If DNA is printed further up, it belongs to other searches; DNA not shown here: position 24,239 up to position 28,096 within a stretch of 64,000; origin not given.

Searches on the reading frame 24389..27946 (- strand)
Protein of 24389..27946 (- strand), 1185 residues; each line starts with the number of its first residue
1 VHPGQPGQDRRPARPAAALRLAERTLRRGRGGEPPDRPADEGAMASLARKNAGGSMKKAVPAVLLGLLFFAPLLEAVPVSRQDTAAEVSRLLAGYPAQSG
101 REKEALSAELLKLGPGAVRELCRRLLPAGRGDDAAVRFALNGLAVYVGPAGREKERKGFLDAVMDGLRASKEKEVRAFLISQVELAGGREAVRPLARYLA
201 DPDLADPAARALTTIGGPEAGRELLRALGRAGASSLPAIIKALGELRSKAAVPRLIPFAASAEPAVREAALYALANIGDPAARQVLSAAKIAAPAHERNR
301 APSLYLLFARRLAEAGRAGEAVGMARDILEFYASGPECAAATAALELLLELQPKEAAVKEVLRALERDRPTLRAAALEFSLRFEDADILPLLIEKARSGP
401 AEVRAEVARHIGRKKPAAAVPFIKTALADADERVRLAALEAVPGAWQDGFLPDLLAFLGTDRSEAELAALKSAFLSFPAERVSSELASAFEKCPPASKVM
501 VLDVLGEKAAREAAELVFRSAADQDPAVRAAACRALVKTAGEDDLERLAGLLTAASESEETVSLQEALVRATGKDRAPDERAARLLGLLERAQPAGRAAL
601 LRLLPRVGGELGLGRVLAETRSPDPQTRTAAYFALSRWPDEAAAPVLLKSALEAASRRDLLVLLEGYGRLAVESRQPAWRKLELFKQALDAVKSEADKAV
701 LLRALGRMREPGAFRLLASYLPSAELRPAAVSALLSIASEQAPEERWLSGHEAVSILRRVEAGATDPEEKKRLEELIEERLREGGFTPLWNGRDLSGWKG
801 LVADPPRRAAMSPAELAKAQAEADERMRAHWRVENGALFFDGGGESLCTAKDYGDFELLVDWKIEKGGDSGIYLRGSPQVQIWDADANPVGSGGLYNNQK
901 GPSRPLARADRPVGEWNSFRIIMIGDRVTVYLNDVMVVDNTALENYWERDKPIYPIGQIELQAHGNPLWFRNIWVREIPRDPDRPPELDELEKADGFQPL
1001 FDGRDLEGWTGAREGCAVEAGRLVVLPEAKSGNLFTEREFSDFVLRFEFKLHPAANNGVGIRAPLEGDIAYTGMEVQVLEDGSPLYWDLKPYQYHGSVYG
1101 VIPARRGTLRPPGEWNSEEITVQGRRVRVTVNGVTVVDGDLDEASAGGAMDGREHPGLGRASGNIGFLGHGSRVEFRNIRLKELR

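Call 69: search_protein_families(library=pfam, proteins=[window:24389-27946:-], max_evalue=0.00001)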
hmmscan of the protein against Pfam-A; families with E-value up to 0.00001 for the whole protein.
window:24389-27946:- (1185 aa): 3 families
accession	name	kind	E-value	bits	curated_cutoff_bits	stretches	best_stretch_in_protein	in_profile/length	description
PF06439.18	3keto-disac_hyd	-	4.5e-90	301.1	26.8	2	785-976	1-187/187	3-keto-disaccharide hydrolase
PF13646.12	HEAT_2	-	2.4e-33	114.7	27.7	3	238-289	19-70/88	HEAT repeats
PF02985.28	HEAT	-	2.2e-09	37.1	23.5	0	517-537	5-25/31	HEAT repeat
